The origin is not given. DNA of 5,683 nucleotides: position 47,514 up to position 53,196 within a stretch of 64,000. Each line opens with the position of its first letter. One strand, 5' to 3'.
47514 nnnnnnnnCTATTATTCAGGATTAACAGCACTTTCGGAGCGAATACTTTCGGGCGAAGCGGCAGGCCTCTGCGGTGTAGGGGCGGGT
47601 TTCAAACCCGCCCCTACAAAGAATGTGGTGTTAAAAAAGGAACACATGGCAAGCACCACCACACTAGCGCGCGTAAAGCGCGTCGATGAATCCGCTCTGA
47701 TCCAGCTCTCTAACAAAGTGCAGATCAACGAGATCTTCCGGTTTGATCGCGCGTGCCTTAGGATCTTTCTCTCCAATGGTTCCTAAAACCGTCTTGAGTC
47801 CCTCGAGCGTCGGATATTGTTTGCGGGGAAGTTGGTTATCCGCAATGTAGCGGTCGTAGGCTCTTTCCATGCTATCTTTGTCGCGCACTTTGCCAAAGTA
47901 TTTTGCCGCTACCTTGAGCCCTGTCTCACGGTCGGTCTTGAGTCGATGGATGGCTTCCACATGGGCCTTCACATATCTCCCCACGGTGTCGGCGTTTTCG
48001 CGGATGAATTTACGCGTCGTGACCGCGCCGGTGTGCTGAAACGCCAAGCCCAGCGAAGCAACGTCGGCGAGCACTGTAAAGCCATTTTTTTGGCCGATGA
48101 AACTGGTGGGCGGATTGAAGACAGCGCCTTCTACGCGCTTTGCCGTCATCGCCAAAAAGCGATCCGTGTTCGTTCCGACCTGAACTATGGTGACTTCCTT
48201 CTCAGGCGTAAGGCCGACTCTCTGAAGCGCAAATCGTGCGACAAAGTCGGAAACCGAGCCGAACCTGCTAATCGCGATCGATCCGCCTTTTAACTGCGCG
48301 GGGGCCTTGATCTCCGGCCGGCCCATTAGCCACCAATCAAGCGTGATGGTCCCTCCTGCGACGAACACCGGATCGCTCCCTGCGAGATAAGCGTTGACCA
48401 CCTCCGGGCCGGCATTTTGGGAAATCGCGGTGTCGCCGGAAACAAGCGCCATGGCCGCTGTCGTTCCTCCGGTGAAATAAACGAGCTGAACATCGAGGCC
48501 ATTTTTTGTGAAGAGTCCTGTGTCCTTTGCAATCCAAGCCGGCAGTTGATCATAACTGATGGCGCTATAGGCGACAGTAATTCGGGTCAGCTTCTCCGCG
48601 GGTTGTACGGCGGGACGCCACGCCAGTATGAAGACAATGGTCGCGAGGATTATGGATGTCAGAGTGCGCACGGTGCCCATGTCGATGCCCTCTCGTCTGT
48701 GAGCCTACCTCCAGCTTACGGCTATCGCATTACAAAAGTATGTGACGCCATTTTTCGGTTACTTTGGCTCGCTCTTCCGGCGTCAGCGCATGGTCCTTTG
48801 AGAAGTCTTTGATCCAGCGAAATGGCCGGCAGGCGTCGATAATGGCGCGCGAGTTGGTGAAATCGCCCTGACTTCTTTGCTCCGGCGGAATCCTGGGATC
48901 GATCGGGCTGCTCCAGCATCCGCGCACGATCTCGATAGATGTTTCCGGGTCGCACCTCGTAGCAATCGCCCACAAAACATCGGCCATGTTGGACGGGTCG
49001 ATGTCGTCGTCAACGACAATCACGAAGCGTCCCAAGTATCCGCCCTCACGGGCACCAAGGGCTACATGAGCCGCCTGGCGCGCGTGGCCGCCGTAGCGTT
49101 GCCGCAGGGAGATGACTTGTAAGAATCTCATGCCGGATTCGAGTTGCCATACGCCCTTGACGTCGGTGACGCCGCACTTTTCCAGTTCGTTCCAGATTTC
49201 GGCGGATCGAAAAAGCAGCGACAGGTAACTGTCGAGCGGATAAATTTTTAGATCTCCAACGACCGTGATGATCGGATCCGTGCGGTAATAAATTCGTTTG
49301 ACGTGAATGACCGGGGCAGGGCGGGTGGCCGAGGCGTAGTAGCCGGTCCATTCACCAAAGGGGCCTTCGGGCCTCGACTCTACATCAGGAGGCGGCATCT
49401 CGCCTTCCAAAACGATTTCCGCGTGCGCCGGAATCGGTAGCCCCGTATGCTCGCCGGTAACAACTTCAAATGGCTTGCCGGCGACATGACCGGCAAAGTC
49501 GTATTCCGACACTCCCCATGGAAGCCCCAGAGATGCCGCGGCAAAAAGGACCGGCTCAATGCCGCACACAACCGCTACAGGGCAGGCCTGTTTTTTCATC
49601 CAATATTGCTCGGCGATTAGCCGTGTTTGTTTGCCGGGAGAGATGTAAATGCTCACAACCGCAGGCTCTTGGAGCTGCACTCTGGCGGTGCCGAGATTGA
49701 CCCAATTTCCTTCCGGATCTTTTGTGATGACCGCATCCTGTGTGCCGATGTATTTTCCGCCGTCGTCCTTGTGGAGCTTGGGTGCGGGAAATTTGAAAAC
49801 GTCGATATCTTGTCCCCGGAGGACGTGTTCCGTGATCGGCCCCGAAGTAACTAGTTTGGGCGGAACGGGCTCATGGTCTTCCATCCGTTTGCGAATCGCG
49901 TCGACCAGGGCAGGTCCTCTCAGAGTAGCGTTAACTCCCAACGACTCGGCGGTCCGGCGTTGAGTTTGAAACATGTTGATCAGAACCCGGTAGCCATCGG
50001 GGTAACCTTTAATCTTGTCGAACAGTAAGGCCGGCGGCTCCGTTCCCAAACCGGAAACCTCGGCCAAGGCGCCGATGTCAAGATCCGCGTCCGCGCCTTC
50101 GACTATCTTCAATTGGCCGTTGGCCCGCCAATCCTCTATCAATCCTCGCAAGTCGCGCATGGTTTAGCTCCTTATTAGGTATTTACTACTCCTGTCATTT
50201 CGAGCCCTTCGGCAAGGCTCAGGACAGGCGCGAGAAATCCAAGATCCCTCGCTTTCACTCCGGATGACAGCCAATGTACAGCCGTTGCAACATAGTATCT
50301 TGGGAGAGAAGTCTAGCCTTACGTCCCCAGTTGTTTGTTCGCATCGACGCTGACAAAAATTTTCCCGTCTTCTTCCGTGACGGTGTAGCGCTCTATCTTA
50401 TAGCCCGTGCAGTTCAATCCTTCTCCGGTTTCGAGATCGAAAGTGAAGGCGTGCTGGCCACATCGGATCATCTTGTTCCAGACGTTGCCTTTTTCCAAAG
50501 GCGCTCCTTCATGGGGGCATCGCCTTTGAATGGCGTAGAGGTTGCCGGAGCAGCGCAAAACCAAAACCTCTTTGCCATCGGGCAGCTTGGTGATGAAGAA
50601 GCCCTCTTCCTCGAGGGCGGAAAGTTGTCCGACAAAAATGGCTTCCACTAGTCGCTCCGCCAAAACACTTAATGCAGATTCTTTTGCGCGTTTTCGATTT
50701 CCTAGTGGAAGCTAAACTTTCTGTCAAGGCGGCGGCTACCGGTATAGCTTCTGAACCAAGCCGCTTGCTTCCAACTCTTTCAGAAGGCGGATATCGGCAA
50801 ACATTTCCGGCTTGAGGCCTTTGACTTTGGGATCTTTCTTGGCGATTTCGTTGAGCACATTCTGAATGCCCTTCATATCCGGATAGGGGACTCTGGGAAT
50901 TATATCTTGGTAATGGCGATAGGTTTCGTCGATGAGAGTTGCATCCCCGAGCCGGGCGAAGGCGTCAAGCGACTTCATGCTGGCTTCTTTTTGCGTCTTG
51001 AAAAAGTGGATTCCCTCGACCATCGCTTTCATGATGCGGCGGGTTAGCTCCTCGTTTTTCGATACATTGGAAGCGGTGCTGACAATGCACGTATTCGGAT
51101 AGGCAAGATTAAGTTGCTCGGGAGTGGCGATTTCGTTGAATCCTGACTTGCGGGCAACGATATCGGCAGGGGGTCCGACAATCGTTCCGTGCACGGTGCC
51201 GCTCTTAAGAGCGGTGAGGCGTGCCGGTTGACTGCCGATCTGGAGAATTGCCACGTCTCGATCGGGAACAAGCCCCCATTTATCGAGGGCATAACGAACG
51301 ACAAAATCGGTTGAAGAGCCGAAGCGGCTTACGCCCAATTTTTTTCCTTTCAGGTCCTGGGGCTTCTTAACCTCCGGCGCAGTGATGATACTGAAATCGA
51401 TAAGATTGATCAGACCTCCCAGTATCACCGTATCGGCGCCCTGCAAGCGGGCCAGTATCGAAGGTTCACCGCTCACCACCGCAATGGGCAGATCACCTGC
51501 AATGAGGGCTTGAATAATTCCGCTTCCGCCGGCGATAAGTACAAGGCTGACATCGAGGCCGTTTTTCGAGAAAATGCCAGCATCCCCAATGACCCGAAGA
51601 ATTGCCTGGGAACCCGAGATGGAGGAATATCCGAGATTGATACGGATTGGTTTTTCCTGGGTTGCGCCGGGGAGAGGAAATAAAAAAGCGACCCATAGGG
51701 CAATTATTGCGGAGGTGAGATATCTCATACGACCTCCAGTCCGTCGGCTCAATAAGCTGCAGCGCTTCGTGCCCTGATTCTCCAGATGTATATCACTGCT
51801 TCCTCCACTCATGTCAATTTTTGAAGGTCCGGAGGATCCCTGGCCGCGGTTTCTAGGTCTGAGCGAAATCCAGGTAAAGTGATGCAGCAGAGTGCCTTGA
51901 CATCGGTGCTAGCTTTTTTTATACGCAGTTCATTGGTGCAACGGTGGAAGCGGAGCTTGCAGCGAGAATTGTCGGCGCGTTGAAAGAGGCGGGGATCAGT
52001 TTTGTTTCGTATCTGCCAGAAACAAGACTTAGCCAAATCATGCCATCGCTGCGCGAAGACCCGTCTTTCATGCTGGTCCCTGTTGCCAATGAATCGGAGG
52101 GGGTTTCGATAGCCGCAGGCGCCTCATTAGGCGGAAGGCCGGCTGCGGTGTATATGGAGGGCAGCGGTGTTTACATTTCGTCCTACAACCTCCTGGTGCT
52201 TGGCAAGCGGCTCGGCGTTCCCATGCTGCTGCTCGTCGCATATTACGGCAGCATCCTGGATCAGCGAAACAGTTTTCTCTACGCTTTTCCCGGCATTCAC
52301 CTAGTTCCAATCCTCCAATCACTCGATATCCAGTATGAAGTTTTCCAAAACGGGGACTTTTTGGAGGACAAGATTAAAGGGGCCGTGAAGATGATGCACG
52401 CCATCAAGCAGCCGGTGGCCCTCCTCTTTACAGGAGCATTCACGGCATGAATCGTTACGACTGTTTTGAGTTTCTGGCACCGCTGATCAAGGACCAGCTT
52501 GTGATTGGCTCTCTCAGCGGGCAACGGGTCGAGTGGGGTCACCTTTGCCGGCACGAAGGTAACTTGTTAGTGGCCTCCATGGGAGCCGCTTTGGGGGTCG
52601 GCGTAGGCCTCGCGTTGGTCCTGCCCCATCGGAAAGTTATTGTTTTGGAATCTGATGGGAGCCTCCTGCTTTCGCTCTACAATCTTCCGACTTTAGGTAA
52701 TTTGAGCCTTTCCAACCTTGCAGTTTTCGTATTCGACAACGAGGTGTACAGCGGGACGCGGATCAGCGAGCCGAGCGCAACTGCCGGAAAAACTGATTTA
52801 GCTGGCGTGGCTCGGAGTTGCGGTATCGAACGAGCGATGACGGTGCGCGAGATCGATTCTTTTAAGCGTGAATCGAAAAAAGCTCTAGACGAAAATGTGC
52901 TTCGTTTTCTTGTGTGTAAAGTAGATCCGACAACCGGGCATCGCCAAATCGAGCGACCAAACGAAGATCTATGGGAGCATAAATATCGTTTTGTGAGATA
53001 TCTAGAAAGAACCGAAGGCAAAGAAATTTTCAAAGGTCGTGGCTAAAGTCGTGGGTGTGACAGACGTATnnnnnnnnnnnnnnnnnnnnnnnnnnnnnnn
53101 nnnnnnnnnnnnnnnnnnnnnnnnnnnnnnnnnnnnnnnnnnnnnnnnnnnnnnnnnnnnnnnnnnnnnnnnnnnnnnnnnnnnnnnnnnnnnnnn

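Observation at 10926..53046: Candidate undescribed system: five split ComDE-like ThDP decarboxylases, each wired to secreted NMT1/SsuA-type binding proteins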

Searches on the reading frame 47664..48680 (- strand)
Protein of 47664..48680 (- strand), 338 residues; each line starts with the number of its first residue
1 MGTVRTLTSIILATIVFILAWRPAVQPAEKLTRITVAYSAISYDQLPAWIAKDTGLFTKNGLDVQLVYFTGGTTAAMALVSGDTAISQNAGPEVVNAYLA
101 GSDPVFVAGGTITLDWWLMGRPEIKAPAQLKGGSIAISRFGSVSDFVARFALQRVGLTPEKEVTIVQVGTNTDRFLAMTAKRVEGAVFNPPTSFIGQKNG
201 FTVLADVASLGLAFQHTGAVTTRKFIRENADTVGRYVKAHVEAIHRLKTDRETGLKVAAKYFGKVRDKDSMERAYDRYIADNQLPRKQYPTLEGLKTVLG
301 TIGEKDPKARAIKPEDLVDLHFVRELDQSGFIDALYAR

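Call 7: search_protein_families(library=pfam, proteins=[window:47664-48680:-], max_evalue=0.001)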
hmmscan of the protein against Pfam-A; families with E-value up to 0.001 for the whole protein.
window:47664-48680:- (338 aa): 2 families
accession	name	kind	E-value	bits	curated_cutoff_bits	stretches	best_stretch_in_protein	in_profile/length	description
PF13379.11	NMT1_2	-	1.3e-13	51.8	24.7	1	29-254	3-244/252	NMT1-like family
PF09084.16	NMT1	-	3e-11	44.1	20.5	1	47-244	6-206/216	NMT1/THI5 like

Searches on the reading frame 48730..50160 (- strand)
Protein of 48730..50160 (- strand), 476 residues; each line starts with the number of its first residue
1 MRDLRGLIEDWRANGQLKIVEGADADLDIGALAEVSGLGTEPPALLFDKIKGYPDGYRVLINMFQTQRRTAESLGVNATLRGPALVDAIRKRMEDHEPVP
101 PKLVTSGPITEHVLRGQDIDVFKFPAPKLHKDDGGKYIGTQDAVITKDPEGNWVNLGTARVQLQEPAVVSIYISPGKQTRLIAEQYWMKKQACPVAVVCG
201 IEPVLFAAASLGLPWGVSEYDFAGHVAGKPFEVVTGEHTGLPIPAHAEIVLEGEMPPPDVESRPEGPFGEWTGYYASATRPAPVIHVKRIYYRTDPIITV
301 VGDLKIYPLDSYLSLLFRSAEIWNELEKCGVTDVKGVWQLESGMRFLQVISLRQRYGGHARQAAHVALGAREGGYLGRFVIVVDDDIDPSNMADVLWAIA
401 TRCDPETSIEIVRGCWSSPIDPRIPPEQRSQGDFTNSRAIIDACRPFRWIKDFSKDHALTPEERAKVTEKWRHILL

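Call 7: search_protein_families(library=pfam, proteins=[window:48730-50160:-], max_evalue=0.001)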
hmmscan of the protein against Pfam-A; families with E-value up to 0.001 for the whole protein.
window:48730-50160:- (476 aa): 3 families
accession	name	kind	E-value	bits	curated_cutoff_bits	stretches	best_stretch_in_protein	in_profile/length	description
PF01977.22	UbiD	-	2.1e-60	203.9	23.3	1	106-300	7-200/206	3-octaprenyl-4-hydroxybenzoate carboxy-lyase Rift-related domain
PF20696.2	UbiD_C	-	9.8e-28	97.1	24.2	1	312-443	2-127/127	3-octaprenyl-4-hydroxybenzoate carboxy-lyase C-terminal domain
PF20695.2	UbiD_N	-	2.9e-11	43.7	24.3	1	8-88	1-77/78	3-octaprenyl-4-hydroxybenzoate carboxy-lyase N-terminal domain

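Call 28: search_protein_families(library=ncbifam, proteins=[window:48730-50160:-], max_evalue=1e-10)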
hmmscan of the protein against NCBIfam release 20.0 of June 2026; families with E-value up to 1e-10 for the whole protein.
window:48730-50160:- (476 aa): 7 families
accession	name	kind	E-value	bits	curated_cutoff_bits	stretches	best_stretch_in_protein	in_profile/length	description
TIGR02724.1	phenyl_P_beta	equivalog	1.1e-81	274.7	468.95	1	3-472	2-467/472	phenylphosphate carboxylase subunit beta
NF041204.1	VdcC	exception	9.8e-79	264.9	650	1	2-472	2-461/467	non-oxidative hydroxyarylic acid decarboxylases subunit C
TIGR00148.1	TIGR00148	subfamily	1.3e-78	264.7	244.85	1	4-429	1-426/438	UbiD family decarboxylase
TIGR03701.1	mena_SCO4490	equivalog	5.6e-59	200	495.9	1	8-415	3-417/433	menaquinone biosynthesis decarboxylase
TIGR02723.1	phenyl_P_alpha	equivalog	1.4e-52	178.9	564.6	1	15-451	22-450/485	phenylphosphate carboxylase subunit alpha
NF041219.1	BagN_FevL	exception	1.9e-51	175.1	1000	1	2-414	18-443/502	bagremycin/ferroverdin biosynthesis UbiD family decarboxylase BagN/FevL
NF008175.0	PRK10922.1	equivalog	6.9e-41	140.3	788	1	2-412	7-430/497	4-hydroxy-3-polyprenylbenzoate decarboxylase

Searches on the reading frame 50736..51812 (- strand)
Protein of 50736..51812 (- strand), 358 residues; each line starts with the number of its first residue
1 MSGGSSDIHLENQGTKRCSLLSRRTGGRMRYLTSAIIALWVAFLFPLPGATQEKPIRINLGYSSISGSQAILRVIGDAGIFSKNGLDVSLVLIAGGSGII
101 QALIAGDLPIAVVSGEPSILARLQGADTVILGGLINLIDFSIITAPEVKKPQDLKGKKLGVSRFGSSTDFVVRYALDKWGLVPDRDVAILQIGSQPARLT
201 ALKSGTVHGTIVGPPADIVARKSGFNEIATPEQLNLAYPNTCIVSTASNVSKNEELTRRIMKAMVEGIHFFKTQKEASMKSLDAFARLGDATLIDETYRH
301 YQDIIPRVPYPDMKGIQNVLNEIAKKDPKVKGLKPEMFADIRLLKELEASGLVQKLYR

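Call 7: search_protein_families(library=pfam, proteins=[window:50736-51812:-], max_evalue=0.001)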
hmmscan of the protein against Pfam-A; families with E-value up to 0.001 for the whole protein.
window:50736-51812:- (358 aa): 2 families
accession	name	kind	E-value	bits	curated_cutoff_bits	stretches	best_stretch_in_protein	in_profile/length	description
PF13379.11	NMT1_2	-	8.5e-21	75.3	24.7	1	53-277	3-243/252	NMT1-like family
PF09084.16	NMT1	-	9.7e-18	65.3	20.5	1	79-272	14-210/216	NMT1/THI5 like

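Call 30: search_solved_structures(query=window:50736-51812:-, max_evalue=0.001)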
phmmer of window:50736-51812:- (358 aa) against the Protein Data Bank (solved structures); distinct sequences matched with E-value up to 0.001: 9.
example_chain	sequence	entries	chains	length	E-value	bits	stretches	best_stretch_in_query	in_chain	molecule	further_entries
3qsl_A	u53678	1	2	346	4.3e-15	59.2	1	76-224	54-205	Putative exported protein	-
6ssy_A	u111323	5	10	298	2.8e-09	40.1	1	82-235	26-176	Taurine-binding periplasmic protein | Taurine ABC transporter substrate-binding protein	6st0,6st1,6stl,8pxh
9uai_E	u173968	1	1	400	4e-05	26.5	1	56-240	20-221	Nitrate transport ATP-binding subunits C and D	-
9uak_A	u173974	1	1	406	4.2e-05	26.4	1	56-240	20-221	C terminal regulatory domain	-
8wm7_C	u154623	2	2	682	0.00012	24.9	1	58-268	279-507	Nitrate transport ATP-binding protein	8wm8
8w9m_C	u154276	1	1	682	0.00012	24.9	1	58-268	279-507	Nitrate transport ATP-binding protein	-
9u9z_C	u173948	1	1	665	0.00017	24.4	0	56-239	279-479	CmpC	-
9ua1_C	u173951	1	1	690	0.00019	24.3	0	56-239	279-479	CmpC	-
9ua0_C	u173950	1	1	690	0.00019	24.3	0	56-239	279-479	CmpC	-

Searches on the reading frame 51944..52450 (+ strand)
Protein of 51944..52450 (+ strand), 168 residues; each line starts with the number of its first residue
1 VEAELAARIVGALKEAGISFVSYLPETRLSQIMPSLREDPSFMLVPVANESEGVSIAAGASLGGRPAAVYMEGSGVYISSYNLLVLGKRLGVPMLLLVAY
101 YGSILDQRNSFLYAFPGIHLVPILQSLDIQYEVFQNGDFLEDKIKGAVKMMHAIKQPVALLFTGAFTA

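Call 3: search_protein_families(library=pfam, proteins=[window:51944-52450:+], max_evalue=0.01)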
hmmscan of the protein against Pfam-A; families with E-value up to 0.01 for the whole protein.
window:51944-52450:+ (168 aa): 1 family
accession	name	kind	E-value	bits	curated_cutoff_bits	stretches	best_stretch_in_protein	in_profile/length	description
PF02776.23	TPP_enzyme_N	-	5.1e-08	33.1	26.8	1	5-103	3-102/119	Thiamine pyrophosphate enzyme, N-terminal TPP binding domain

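Call 4: search_protein_families(library=ncbifam, proteins=[window:51944-52450:+], max_evalue=0.01)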
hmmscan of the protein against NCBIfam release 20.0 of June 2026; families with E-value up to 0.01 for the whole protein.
window:51944-52450:+ (168 aa): 2 families
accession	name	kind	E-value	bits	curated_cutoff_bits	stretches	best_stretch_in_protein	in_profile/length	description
TIGR03845.1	sulfopyru_alph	equivalog_domain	9.9e-21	74.3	147.95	1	8-163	3-156/160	sulfopyruvate decarboxylase subunit alpha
TIGR03297.1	Ppyr-DeCO2ase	equivalog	3.7e-13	49.2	312.5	1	17-162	1-150/360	phosphonopyruvate decarboxylase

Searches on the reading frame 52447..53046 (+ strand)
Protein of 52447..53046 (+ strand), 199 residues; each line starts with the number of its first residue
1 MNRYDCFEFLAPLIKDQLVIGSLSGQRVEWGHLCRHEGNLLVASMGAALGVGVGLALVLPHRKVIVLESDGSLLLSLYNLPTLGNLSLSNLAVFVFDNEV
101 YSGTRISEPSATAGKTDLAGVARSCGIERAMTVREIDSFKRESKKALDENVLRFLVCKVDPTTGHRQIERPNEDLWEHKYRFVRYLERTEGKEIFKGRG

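Call 3: search_protein_families(library=pfam, proteins=[window:52447-53046:+], max_evalue=0.01)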
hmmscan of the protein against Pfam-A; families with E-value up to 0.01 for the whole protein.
window:52447-53046:+ (199 aa): 1 family
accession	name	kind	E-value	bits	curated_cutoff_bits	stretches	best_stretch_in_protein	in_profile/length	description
PF02775.26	TPP_enzyme_C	-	2.1e-13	50.7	21.9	1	42-155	27-149/151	Thiamine pyrophosphate enzyme, C-terminal TPP binding domain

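Call 4: search_protein_families(library=ncbifam, proteins=[window:52447-53046:+], max_evalue=0.01)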
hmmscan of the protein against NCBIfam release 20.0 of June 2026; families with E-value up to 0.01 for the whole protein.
window:52447-53046:+ (199 aa): 21 families
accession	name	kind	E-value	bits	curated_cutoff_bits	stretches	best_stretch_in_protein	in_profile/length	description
NF004813.0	PRK06163.1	equivalog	7.7e-26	91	240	1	1-170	13-183/202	hypothetical protein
TIGR03846.1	sulfopy_beta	equivalog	6.6e-24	84.8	221.5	1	3-169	1-167/182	sulfopyruvate decarboxylase subunit beta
TIGR03297.1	Ppyr-DeCO2ase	equivalog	1.4e-21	77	312.5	1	40-186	217-360/360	phosphonopyruvate decarboxylase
NF006052.0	PRK08199.1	subfamily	1.3e-07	30.4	539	1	43-163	415-541/559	thiamine pyrophosphate protein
NF006187.0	PRK08322.1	equivalog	1.8e-06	26.7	509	1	42-166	406-535/548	acetolactate synthase large subunit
NF005760.0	PRK07586.1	equivalog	1.1e-05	24.6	363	1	43-102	385-443/514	acetolactate synthase large subunit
TIGR04377.1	myo_inos_iolD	equivalog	1.4e-05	24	715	0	44-102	441-498/616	3D-(3,5/4)-trihydroxycyclohexane-1,2-dione acylhydrolase (decyclizing)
NF005651.0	PRK07418.1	subfamily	7.6e-05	21.1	942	1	44-151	436-551/617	acetolactate synthase large subunit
TIGR00118.1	acolac_lg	equivalog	0.00022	19.9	538.35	1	44-160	411-535/557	biosynthetic-type acetolactate synthase large subunit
NF009122.0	PRK12474.1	subfamily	0.00023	20.1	835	1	43-102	389-447/518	hypothetical protein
NF005114.0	PRK06546.1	equivalog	0.00032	19.4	893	1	39-150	404-520/578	pyruvate dehydrogenase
NF004919.0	PRK06276.1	equivalog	0.00061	18.2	866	1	44-162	416-541/582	acetolactate synthase large subunit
NF005485.1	PRK07092.1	equivalog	0.0007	18.5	493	1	45-153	398-512/523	benzoylformate decarboxylase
NF006016.1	PRK08155.1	equivalog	0.00099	17.6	870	1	43-99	409-464/554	acetolactate synthase large subunit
NF006378.0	PRK08617.1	equivalog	0.0011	17.4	510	1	44-150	418-529/556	acetolactate synthase AlsS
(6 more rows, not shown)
